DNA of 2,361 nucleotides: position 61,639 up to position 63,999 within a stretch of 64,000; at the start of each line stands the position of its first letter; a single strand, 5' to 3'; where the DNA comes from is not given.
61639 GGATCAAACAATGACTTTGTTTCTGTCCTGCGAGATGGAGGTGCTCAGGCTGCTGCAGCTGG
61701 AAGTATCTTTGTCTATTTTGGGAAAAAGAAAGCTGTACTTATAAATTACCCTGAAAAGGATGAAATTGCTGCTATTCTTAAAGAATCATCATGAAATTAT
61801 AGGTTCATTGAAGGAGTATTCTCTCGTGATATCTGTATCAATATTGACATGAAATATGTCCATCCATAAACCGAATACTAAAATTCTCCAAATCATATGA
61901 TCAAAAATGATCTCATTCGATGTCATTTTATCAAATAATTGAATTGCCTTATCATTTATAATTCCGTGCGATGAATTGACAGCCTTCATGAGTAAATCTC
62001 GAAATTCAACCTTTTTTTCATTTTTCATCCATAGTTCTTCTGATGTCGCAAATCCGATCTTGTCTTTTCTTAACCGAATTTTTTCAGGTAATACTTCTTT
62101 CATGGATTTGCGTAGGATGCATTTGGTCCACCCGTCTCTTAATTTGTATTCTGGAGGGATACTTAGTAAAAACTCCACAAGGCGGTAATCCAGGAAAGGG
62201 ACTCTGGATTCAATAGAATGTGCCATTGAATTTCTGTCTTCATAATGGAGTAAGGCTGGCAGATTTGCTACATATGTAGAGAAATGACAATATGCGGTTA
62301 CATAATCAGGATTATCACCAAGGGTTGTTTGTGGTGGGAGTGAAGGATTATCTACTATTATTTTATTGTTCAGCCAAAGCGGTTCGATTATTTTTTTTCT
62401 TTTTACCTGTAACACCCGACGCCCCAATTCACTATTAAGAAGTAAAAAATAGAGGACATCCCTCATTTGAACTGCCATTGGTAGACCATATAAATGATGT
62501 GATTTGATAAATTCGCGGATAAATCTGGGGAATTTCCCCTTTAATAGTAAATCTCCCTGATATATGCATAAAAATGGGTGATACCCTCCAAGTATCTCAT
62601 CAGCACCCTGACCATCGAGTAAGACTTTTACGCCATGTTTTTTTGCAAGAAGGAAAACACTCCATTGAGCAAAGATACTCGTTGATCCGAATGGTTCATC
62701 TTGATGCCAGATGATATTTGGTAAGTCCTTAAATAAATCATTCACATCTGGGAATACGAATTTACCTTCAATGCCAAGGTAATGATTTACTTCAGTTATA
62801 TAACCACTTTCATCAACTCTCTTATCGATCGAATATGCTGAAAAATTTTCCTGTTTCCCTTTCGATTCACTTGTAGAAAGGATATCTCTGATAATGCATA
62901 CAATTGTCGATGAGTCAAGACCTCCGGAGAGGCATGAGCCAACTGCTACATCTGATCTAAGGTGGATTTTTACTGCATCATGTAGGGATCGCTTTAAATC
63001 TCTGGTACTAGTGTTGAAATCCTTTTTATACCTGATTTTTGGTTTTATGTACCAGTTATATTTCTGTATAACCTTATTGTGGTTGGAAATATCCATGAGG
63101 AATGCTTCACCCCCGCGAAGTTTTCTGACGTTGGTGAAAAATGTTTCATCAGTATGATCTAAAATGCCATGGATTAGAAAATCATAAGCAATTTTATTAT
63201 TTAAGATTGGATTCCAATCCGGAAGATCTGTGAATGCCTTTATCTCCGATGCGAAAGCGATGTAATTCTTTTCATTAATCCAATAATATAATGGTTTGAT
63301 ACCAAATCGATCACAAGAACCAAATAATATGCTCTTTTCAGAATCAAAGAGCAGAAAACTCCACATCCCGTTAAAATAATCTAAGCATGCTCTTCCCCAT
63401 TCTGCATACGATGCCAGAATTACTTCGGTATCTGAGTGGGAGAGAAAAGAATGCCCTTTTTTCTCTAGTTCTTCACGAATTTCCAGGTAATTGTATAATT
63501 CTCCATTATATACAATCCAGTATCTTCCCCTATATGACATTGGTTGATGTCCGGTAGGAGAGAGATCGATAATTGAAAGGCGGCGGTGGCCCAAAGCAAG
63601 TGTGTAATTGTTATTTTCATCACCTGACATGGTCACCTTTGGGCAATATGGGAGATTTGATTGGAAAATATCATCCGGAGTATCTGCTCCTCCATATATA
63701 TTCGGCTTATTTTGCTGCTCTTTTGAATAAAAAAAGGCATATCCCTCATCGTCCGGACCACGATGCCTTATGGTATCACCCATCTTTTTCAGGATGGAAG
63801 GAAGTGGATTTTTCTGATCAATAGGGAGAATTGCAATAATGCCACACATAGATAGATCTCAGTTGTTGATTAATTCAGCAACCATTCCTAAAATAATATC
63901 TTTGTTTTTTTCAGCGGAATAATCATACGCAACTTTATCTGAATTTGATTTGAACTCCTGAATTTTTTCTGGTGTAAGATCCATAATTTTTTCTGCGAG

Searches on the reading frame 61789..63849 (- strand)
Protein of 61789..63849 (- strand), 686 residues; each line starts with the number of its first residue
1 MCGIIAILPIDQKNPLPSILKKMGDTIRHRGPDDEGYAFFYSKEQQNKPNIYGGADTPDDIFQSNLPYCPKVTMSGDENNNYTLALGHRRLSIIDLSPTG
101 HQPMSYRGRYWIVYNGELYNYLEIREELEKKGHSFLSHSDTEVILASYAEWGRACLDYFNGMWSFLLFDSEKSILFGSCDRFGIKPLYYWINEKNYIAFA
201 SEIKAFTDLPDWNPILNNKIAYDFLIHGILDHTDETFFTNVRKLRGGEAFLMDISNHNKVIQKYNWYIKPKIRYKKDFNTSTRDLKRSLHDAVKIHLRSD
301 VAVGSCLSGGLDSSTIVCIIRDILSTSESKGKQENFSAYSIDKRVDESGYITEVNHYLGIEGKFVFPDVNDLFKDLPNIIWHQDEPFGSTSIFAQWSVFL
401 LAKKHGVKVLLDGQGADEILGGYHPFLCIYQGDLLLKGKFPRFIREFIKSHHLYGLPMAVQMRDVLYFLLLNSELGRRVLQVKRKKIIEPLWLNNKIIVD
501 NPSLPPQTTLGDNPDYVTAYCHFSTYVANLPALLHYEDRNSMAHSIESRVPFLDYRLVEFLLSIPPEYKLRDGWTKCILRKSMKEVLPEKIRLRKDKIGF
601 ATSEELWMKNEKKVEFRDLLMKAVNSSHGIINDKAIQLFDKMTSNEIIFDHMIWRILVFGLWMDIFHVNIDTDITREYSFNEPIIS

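Call 64: search_protein_families(library=pfam, proteins=[window:61789-63849:-], max_evalue=0.00001)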
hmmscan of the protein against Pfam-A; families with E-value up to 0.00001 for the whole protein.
window:61789-63849:- (686 aa): 3 families
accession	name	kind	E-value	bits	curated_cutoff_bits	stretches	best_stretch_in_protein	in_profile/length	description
PF00733.27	Asn_synthase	-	3.2e-69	234.7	21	1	285-663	2-353/354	Asparagine synthase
PF13537.11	GATase_7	-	6.2e-43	146.2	25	1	88-207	1-122/123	Glutamine amidotransferase domain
PF13522.11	GATase_6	-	1.1e-37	129.5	27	1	83-202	11-130/130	Glutamine amidotransferase domain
